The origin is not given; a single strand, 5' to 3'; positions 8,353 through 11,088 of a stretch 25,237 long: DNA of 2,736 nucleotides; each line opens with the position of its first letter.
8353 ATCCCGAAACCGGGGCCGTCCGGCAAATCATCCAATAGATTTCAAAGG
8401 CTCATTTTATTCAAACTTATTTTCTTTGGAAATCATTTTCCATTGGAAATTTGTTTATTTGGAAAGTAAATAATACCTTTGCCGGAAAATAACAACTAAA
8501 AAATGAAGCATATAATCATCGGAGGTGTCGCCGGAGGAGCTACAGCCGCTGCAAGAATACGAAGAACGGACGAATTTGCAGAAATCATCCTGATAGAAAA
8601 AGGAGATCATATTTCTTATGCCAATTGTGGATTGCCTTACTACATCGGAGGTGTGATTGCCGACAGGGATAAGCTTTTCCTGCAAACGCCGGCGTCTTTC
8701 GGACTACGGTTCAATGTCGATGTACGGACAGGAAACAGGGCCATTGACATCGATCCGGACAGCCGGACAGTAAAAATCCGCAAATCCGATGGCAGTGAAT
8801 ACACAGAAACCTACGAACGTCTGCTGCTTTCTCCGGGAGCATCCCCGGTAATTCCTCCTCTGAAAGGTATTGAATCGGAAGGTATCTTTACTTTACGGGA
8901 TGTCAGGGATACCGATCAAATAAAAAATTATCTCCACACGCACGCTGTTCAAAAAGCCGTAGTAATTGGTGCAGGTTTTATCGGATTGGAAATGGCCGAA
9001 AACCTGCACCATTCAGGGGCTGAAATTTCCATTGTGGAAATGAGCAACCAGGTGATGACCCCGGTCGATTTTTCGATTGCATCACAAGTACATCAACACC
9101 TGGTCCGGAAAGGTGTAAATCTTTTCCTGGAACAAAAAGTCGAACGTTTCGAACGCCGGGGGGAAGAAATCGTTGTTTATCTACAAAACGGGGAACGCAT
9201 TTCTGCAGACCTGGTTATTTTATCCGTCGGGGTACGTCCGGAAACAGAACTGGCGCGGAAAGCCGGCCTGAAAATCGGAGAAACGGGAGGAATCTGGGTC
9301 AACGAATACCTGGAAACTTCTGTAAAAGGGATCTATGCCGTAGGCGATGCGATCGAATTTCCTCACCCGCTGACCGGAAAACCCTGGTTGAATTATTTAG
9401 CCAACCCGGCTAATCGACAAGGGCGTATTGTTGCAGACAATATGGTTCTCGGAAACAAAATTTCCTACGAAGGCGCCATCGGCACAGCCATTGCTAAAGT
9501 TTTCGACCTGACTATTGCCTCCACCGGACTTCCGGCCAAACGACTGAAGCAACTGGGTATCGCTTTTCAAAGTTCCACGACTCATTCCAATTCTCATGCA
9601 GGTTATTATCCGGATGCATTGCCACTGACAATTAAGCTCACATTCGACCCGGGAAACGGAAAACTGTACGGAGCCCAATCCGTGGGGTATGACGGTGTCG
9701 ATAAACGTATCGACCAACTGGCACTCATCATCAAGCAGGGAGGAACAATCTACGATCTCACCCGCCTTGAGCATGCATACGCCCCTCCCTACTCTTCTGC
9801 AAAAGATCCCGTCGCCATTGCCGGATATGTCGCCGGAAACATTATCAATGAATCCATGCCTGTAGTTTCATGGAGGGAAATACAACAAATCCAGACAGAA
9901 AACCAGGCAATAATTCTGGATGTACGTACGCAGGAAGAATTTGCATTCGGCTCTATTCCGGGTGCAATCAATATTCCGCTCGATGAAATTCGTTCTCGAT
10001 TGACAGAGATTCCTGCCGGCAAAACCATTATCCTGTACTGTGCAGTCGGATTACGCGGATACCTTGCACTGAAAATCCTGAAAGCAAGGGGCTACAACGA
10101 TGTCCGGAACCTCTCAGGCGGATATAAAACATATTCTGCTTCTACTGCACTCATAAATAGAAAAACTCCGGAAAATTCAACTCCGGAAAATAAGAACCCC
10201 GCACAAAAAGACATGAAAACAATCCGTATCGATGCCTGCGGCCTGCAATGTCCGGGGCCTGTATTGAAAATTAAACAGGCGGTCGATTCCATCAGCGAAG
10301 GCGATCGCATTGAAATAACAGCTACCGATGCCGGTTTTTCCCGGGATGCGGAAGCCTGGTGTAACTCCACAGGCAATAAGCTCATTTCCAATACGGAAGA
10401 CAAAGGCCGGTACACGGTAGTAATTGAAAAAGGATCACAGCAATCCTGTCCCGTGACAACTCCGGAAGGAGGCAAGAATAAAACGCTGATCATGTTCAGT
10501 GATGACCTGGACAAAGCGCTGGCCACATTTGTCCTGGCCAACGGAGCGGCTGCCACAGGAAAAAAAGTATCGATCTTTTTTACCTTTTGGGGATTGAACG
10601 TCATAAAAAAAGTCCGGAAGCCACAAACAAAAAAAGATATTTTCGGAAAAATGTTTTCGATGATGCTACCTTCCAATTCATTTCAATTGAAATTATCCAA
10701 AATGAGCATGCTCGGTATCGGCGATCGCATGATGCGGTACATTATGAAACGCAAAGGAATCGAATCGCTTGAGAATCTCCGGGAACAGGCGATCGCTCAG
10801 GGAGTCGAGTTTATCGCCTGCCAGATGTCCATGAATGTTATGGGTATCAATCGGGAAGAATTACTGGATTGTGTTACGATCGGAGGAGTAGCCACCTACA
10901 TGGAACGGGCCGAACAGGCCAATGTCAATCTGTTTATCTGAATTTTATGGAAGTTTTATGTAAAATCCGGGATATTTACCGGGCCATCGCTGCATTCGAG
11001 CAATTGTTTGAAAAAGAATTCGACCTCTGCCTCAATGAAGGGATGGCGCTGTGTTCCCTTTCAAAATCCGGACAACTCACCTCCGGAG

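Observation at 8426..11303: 812-aa CoADR–rhodanese–TusA–DsrE fusion with a downstream MarR gene and an upstream palindrome. This is a candidate reactive-sulfur (persulfide/polysulfide) detoxification module.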

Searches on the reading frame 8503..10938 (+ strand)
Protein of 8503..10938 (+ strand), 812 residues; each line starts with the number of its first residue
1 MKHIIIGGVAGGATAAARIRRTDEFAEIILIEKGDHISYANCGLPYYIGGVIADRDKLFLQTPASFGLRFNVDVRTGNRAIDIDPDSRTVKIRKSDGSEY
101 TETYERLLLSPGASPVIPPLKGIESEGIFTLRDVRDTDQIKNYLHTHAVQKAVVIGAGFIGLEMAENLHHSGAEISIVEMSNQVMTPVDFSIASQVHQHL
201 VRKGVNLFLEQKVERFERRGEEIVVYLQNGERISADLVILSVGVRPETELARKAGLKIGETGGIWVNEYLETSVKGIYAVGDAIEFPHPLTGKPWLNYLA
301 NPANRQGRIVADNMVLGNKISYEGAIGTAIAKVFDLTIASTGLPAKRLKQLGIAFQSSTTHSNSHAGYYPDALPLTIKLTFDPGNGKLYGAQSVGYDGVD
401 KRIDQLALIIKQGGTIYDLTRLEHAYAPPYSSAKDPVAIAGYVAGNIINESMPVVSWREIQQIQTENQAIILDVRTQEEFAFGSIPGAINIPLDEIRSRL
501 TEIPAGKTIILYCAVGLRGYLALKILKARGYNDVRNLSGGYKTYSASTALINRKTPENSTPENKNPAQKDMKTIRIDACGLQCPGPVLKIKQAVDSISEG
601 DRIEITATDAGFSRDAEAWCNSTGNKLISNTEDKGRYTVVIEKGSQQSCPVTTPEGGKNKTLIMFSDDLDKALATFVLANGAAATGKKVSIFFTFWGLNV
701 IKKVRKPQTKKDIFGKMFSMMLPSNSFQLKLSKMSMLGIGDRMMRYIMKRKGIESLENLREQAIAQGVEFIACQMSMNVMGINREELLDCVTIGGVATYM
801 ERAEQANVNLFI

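Call 3: search_protein_families(library=pfam, proteins=[window:8503-10938:+], max_evalue=0.01)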
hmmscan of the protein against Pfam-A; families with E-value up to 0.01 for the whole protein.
window:8503-10938:+ (812 aa): 16 families
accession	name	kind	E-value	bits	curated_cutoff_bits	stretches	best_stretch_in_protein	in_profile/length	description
PF07992.20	Pyr_redox_2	-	6.6e-63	213.3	26.1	1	1-284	1-277/291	Pyridine nucleotide-disulphide oxidoreductase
PF13686.11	DrsE_2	-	6.1e-57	192.4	25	1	659-811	3-156/156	DsrE/DsrF/DrsH-like family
PF01206.22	TusA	-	5.3e-21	74.7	28.6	1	575-643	2-70/70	Sulfurtransferase TusA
PF00581.25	Rhodanese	-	8.6e-21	74.7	22.2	1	459-546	4-101/102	Rhodanese-like domain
PF00070.33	Pyr_redox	-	4.7e-16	59.5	22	1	151-224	1-74/82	Pyridine nucleotide-disulphide oxidoreductase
PF02852.28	Pyr_redox_dim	-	1.5e-13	51.3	25.3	1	330-432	3-104/110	Pyridine nucleotide-disulphide oxidoreductase, dimerisation domain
PF13738.12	Pyr_redox_3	-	7.2e-12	45.6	30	1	144-281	159-305/305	Pyridine nucleotide-disulphide oxidoreductase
PF02635.20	DsrE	-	1.6e-07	31.9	22.7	1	753-806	57-110/116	DsrE/DsrF-like family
PF13450.12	NAD_binding_8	-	3.4e-07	30.9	21.9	0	5-38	1-32/68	NAD(P)-binding Rossmann-like domain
PF03486.20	HI0933_like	-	3.5e-06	27.1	50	0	193-339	112-191/244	HI0933-like protein Rossmann domain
PF05834.18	Lycopene_cycl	-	3.7e-05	23.4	23.4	0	153-187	3-39/380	Lycopene cyclase protein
PF01266.30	DAO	-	9.6e-05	22.5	27.9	0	196-255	155-214/353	FAD dependent oxidoreductase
PF13454.12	NAD_binding_9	-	0.00012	22.5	21.8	0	207-244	117-154/155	FAD-NAD(P)-binding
PF01593.30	Amino_oxidase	-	0.0016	18.2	19.8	0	195-244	205-256/443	Flavin containing amine oxidoreductase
PF13434.12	Lys_Orn_oxgnase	-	0.0025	17.5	21.3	1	70-187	114-227/339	L-lysine 6-monooxygenase/L-ornithine 5-monooxygenase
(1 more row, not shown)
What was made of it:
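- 8503..9834 (+): CoADR-type FAD/NAD(P)H disulfide-oxidoreductase module (aa 1-444). The redox Cys42 codon is at 8626-8628. Pfam Pyr_redox_2 and Pyr_redox_dim (call 3).
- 9877..10140 (+): Rhodanese domain (aa 459-546). The active-site Cys513 codon is at 10039-10041. Pfam 8.6e-21 (call 3).
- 10225..10431 (+): TusA domain (aa 575-643). The CPxP Cys583 codon is at 10249-10251. Pfam 5.3e-21 (call 3).
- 10477..10935 (+): DsrE_2 (DrsE_2) domain (aa 659-811). The Cys773 codon is at 10819-10821. Pfam 6.1e-57 (call 3).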

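Call 4: search_protein_families(library=ncbifam, proteins=[window:8503-10938:+], max_evalue=0.01)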
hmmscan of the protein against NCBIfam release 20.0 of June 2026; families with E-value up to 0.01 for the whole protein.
window:8503-10938:+ (812 aa): 101 families (the best 25 are shown)
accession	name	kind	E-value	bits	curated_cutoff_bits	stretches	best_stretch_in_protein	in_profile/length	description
TIGR03385.1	CoA_CoA_reduc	equivalog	7.5e-143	476.5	578.8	1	3-441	2-439/439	CoA-disulfide reductase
NF007123.0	PRK09564.1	equivalog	7.2e-107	357.8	458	1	1-444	1-443/444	CoA-disulfide reductase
NF010037.0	PRK13512.1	equivalog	1.4e-105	353.7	394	1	2-444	3-437/438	CoA-disulfide reductase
NF046103.1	NOXase_Strep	equivalog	4.4e-63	213.8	600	1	3-437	2-434/442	H2O-forming NADH oxidase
NF045765.1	PhenlGlyoxDHPadH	equivalog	1.5e-55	188.7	475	1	2-336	4-330/416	NADH-dependent phenylglyoxylate dehydrogenase subunit epsilon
TIGR02374.1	nitri_red_nirB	equivalog_domain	2.5e-50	171.7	578.35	1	19-342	17-329/794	nitrite reductase large subunit NirB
NF003437.0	PRK04965.1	equivalog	1.1e-44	153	392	1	4-286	6-277/378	NADH:flavorubredoxin reductase NorW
NF042949.2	3PPDioc_HcaD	equivalog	2.6e-44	151.5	450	1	4-315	5-306/386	3-phenylpropionate/cinnamic acid dioxygenase ferredoxin--NAD(+) reductase subunit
TIGR02053.1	MerA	equivalog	1.8e-41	142.6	454.45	1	86-427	115-440/465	mercury(II) reductase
TIGR01350.1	lipoamide_DH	equivalog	7.1e-40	137.1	408.8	1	86-425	115-439/461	dihydrolipoyl dehydrogenase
NF007286.0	PRK09754.1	equivalog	6.8e-36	123.9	447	1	4-315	7-307/400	phenylpropionate dioxygenase ferredoxin reductase subunit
NF004943.0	PRK06292.2-1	equivalog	1.8e-35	122.6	432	1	86-425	114-440/456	dihydrolipoyl dehydrogenase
NF011565.0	PRK14989.1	subfamily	1.6e-32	112.5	883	1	27-342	32-334/847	nitrite reductase large subunit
NF041853.1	hythiocyan_redase_MerA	equivalog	3.3e-31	108.6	650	1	90-283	107-294/440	hypothiocyanous acid reductase MerA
NF003585.0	PRK05249.1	equivalog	4.7e-31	107.9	465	1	86-359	121-376/464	Si-specific NAD(P)(+) transhydrogenase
NF047629.1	SulfCarrDsrE2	equivalog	1.3e-24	87.2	210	1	659-812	5-159/159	sulfur carrier protein DsrE2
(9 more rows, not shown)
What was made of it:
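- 8503..9834 (+): TIGR03385 scores 476.5 bits, below its 578.8 cut-off (call 4).
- On CoA-disulfide reductase equivalog (NCBIfam TIGR03385): The score is 476.5 bits (call 4).
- On Sulfur carrier DsrE2 (NCBIfam NF047629): The score is 87.2 bits (call 4).
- TIGR03385 (CoA-disulfide reductase) is the best NCBIfam hit at 7.5e-143 (call 4). The score is below the equivalog cut-off (476.5 against 578.8, call 4).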

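Call 7: search_solved_structures(query=window:8503-10938:+, max_evalue=0.001)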
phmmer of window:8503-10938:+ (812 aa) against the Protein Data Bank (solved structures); distinct sequences matched with E-value up to 0.001: 227 (the best 60 are shown).
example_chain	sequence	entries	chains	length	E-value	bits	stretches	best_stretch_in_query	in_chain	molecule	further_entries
3icr_A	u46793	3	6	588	1.1e-166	559.2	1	2-545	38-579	Coenzyme A-Disulfide Reductase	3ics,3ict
3nta_A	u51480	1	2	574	4.4e-160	537.4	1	2-550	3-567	FAD-dependent pyridine nucleotide-disulphide oxidoreductase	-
4ocg_A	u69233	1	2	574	6e-159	533.6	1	2-550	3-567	FAD-dependent pyridine nucleotide-disulphide oxidoreductase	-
3ntd_A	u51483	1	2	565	5.3e-158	530.5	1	2-545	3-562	FAD-dependent pyridine nucleotide-disulphide oxidoreductase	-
3nt6_A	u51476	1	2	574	5e-157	527.3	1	2-550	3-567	FAD-dependent pyridine nucleotide-disulphide oxidoreductase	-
8a56_A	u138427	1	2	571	1.3e-143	482.9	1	2-544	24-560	Coenzyme A-persulfide reductase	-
6pfz_D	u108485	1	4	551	1.7e-119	403.1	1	3-541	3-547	NADH oxidase (NoxA-3)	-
6ruz_A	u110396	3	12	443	1.7e-85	290.7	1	3-442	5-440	NADH oxidase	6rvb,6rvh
3cgb_A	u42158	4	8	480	1.6e-82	280.9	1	1-440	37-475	Pyridine nucleotide-disulfide oxidoreductase, class I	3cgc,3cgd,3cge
1yqz_A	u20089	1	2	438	4.7e-79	269.4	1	2-444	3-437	coenzyme A disulfide reductase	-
4em3_A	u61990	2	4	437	4.9e-79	269.3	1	2-444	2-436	Coenzyme A disulfide reductase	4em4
4emw_A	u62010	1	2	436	6.2e-79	269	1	2-443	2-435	Coenzyme A disulfide reductase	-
4eqr_A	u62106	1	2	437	1.7e-78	267.5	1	2-444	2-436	Coenzyme A disulfide reductase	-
4eqs_A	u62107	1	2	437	1.7e-78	267.5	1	2-444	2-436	Coenzyme A disulfide reductase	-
4eqw_A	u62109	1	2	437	6.2e-78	265.7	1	2-444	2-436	Coenzyme A disulfide reductase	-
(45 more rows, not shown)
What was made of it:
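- Stand-alone CoADRs score about 1e-79 (call 7).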

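Call 10: find_homologous_proteins(query=window:8503-10938:+, max_evalue=1e-10)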
Query window:8503-10938:+ (812 aa): 8000 proteins with E <= 1e-10 among 8000 candidates; the best 120 are listed.
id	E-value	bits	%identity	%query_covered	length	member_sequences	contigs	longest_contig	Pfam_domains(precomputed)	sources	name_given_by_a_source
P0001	0.0e+0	1828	100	100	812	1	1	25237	PF13450.13,PF02852.29,PF07992.21,PF00070.34,PF00581.26,PF02635.21,PF13738.13,PF03486.21,PF13686.12,PF01206.23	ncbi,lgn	-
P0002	0.0e+0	1428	-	-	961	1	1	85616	PF13450.13,PF02852.29,PF07992.21,PF00070.34,PF00581.26,PF02635.21,PF13738.13,PF13686.12,PF01206.23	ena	-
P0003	0.0e+0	1394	74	100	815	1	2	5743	PF13450.13,PF02852.29,PF07992.21,PF00070.34,PF00581.26,PF02635.21,PF13738.13,PF03486.21,PF13686.12,PF01206.23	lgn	-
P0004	0.0e+0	1393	74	100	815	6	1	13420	PF13450.13,PF02852.29,PF07992.21,PF00070.34,PF00581.26,PF02635.21,PF13738.13,PF03486.21,PF13686.12,PF01206.23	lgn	-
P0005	0.0e+0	1392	75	100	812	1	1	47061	PF02852.29,PF07992.21,PF00070.34,PF00581.26,PF02635.21,PF13738.13,PF13686.12,PF01206.23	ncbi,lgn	-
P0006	0.0e+0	1389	74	100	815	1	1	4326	PF13450.13,PF02852.29,PF07992.21,PF00070.34,PF00581.26,PF02635.21,PF13738.13,PF03486.21,PF13686.12,PF01206.23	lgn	-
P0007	0.0e+0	1388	74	100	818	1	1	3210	PF13450.13,PF02852.29,PF07992.21,PF00070.34,PF00581.26,PF02635.21,PF13738.13,PF03486.21,PF13686.12,PF01206.23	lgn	-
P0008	0.0e+0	1387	75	100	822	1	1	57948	PF13450.13,PF02852.29,PF07992.21,PF00070.34,PF00581.26,PF02635.21,PF13738.13,PF03486.21,PF13686.12,PF01206.23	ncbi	-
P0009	0.0e+0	1387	75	100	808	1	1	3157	PF13450.13,PF02852.29,PF07992.21,PF00070.34,PF00581.26,PF02635.21,PF13738.13,PF13686.12,PF01206.23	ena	-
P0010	0.0e+0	1387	74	100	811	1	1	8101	PF13450.13,PF02852.29,PF07992.21,PF00070.34,PF00581.26,PF02635.21,PF13738.13,PF13686.12,PF01206.23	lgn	-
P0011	0.0e+0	1382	74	100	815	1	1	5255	PF13450.13,PF02852.29,PF07992.21,PF00070.34,PF00581.26,PF02635.21,PF13738.13,PF03486.21,PF13686.12,PF01206.23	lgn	-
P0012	0.0e+0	1381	73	100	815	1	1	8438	PF13450.13,PF02852.29,PF07992.21,PF00070.34,PF00581.26,PF02635.21,PF13738.13,PF03486.21,PF13686.12,PF01206.23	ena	-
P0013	0.0e+0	1380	74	100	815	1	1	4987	PF13450.13,PF02852.29,PF07992.21,PF00070.34,PF00581.26,PF02635.21,PF13738.13,PF03486.21,PF13686.12,PF01206.23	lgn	-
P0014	0.0e+0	1380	74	100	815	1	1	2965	PF13450.13,PF02852.29,PF07992.21,PF00070.34,PF00581.26,PF02635.21,PF13738.13,PF03486.21,PF13686.12,PF01206.23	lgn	-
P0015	0.0e+0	1380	74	100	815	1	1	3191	PF13450.13,PF02852.29,PF07992.21,PF00070.34,PF00581.26,PF02635.21,PF13738.13,PF03486.21,PF13686.12,PF01206.23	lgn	-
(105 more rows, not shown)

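Call 15: find_related_loci(query=window:8503-10938:+, collection=genome_contigs, flank=4000)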
Query window:8503-10938:+ (812 aa) in genome_contigs; peptide patterns used: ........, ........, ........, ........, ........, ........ (x = any residue, [..] = any of these).
292 stretches matched a pattern; 150 encode a relative of the query (tblastn E <= 1e-3); the best 80 are kept; 80 distinct loci.
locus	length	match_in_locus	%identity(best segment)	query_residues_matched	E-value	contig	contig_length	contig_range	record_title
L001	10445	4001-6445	74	1-812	0e+0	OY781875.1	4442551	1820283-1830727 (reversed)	MAG: uncultured Bacteroides sp. isolate 8a0fce30-4a64-47b9-90df-8b7b8c89637f genome assembly, chromosome: 1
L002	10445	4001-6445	73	1-812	0e+0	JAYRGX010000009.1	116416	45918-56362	MAG: Bacteroides sp. isolate SZ_szas22bin.9 NODE_131_length_116416_cov_4.87093, whole genome shotgun sequence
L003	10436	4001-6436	75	1-812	0e+0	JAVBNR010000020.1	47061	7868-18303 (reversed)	MAG: Bacteroidales bacterium isolate EPI_MAG_00086 c_000010269436, whole genome shotgun sequence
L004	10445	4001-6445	72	1-812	0e+0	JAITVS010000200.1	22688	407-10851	MAG: Tannerella sp. isolate TD116_bin54 k119_1718977, whole genome shotgun sequence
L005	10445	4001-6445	74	1-812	0e+0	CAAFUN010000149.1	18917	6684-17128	MAG TPA_asm: uncultured Bacteroides sp., isolate HGM04647, WGS project CAAFUN010000000 data, contig: SRS311530_1_k119_31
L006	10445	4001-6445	74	1-812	0e+0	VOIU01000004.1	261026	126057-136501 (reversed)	Bacteroidaceae bacterium HV4-6-C5C NODE_4_length_261026_cov_814.25, whole genome shotgun sequence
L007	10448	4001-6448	72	1-812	0e+0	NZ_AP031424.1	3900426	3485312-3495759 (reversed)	Alistipes sp. i18-0019-D1 chromosome, complete genome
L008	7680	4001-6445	73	1-812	0e+0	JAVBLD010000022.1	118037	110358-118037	MAG: Marinifilaceae bacterium isolate EPI_MAG_00014 c_000011846794, whole genome shotgun sequence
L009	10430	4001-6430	73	1-812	0e+0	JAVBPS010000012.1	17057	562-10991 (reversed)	MAG: Rikenellaceae bacterium isolate EPI_MAG_00145 c_000003156986, whole genome shotgun sequence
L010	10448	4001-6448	72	1-812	0e+0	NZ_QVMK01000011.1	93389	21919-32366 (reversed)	Bacteroides sp. 224 scaffold11_size93389, whole genome shotgun sequence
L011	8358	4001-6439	72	1-812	0e+0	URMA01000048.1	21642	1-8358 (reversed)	uncultured Porphyromonadaceae bacterium isolate UMGS1126 genome assembly, contig: NODE_831_length_21642_cov_5.636216, wh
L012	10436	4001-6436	73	1-812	0e+0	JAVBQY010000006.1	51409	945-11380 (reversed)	MAG: Bacteroidales bacterium isolate EPI_MAG_00179 c_000001070959, whole genome shotgun sequence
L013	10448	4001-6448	72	1-812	0e+0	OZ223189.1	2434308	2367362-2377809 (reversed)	MAG: uncultured Bacteroides sp. isolate 83517295-f76d-485f-aefc-f1c63b392a70 genome assembly, chromosome: 1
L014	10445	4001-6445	69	1-812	0e+0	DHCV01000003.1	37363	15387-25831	MAG TPA_asm: Bacteroidales bacterium UBA4893 UBA4893_contig_1290, whole genome shotgun sequence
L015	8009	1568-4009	71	1-812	0e+0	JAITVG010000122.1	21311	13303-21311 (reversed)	MAG: Tannerellaceae bacterium isolate TD116_bin28 k119_1787139, whole genome shotgun sequence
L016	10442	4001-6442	71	1-812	0e+0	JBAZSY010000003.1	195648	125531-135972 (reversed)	MAG: Bacteroidales bacterium isolate SO_2017_GW1_187 NODE_549_length_195648_cov_1.451752_OW334_2017, whole genome shotgu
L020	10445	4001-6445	69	1-812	0e+0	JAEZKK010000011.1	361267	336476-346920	MAG: Bacteroidetes bacterium isolate OH_CDB_274 k127_235070, whole genome shotgun sequence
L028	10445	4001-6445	69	1-812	0e+0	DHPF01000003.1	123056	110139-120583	MAG TPA_asm: Bacteroidales bacterium UBA5371 UBA5371_contig_759, whole genome shotgun sequence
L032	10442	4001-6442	69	1-812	0e+0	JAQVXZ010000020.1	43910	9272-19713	MAG: Bacteroidales bacterium isolate STF2_138 NODE_1680_length_43910_cov_16.455314_Sandtown_F2, whole genome shotgun seq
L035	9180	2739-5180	68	1-812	0e+0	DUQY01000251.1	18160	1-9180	MAG TPA_asm: Bacteroidales bacterium isolate AS08sgBPME_458 279371_AS08, whole genome shotgun sequence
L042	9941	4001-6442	67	1-812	0e+0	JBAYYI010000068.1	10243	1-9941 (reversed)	MAG: Bacteroidales bacterium isolate SO_2017_CLC_2 scaffold_11103_c1_PH3_2017, whole genome shotgun sequence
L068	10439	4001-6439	64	1-812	0e+0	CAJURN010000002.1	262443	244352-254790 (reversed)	MAG TPA_asm: uncultured Muribaculaceae bacterium isolate MGBC166434 genome assembly, contig: MGBC166434.2, whole genome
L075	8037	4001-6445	64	2-812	0e+0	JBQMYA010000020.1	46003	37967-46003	MAG: Prevotella sp. isolate A2_bin.28 NODE_287_length_46003_cov_6.807500, whole genome shotgun sequence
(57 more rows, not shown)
